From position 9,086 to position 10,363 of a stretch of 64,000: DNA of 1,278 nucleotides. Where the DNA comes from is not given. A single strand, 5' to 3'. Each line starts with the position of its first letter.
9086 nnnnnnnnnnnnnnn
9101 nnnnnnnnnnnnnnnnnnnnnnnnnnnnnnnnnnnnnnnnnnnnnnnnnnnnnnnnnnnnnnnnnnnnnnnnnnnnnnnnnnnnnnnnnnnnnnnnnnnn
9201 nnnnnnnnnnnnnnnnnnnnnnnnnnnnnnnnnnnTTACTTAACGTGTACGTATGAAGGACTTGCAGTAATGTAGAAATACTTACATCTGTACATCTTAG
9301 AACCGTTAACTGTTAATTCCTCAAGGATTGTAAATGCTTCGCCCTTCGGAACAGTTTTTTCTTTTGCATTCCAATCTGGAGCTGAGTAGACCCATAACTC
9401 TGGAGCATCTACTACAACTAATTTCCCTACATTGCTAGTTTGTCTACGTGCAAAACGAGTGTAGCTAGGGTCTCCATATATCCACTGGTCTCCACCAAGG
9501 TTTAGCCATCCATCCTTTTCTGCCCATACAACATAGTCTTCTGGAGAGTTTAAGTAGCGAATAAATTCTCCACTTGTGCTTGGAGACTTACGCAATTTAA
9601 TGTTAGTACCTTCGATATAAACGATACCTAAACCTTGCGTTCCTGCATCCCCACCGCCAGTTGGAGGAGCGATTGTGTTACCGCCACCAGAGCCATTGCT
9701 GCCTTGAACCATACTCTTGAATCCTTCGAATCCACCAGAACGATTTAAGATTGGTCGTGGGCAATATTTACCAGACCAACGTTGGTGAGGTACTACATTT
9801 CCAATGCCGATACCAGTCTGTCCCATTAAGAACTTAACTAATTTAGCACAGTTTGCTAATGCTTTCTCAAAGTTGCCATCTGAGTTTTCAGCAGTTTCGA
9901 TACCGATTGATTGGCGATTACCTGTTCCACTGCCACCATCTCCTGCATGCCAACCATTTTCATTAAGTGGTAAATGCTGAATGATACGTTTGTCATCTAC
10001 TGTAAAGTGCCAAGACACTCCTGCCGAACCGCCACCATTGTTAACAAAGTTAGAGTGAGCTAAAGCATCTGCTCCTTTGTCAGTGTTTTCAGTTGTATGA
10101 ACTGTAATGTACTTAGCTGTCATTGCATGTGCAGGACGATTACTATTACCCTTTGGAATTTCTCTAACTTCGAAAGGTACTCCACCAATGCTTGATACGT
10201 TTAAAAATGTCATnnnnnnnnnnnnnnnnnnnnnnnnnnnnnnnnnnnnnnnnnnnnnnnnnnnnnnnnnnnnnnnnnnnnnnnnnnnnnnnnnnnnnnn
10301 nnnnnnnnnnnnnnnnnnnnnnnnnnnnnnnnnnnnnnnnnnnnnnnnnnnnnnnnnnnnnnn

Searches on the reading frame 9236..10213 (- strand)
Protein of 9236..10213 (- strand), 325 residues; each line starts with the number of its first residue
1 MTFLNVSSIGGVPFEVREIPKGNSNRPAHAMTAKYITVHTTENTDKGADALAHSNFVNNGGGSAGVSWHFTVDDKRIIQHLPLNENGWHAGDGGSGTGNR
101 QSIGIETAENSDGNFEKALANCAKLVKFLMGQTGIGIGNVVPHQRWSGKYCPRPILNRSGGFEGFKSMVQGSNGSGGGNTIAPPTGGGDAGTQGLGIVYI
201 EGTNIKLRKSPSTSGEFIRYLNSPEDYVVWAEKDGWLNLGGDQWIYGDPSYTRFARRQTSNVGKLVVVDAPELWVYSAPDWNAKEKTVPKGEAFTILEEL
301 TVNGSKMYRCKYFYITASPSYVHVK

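Call 29: search_protein_families(library=pfam, max_evalue=0.01, proteins=[window:9236-10213:-])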
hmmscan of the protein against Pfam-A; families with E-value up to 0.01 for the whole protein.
window:9236-10213:- (325 aa): 1 family
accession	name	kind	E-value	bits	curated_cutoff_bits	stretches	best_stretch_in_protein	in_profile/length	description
PF01510.30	Amidase_2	-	1.1e-23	84.5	26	1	32-154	4-131/131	N-acetylmuramoyl-L-alanine amidase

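Call 30: search_protein_families(library=phrogs, max_evalue=0.001, proteins=[window:9236-10213:-])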
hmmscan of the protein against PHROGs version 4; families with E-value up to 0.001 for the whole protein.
window:9236-10213:- (325 aa): 16 families
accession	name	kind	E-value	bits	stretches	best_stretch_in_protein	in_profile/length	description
phrog_2338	-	lysis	4.1e-65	221.4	1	18-325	12-346/346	endolysin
phrog_1794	-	lysis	2.7e-51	176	1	26-310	49-314/336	amidase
phrog_3088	-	lysis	7.2e-50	171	1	24-174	15-161/248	amidase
phrog_18955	-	unknown function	1e-48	167.2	1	18-174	281-438/483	-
phrog_670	-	lysis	6.3e-44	151.8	1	22-180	102-261/596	endolysin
phrog_1493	-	lysis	9.9e-39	134.6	1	23-192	24-182/394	endolysin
phrog_9611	-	lysis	1.2e-38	134.1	1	23-172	13-168/246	endolysin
phrog_16339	-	unknown function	4.1e-37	128.8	1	195-325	66-206/206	-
phrog_833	-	lysis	1.8e-28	101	1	27-223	24-247/294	endolysin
phrog_5182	-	lysis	3.2e-25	90.4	1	30-179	32-194/321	endolysin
phrog_15001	-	lysis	3.2e-16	60.4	1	28-148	38-162/367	endolysin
phrog_19265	-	unknown function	2.9e-13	51.1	1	32-157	23-146/293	-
phrog_7698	-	lysis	3.9e-08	34.4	1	31-187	22-167/316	endolysin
phrog_4018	-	lysis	5.2e-07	30.7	1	34-152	32-138/285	amidase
phrog_3393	-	lysis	1.1e-05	26.4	1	30-136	21-124/342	endolysin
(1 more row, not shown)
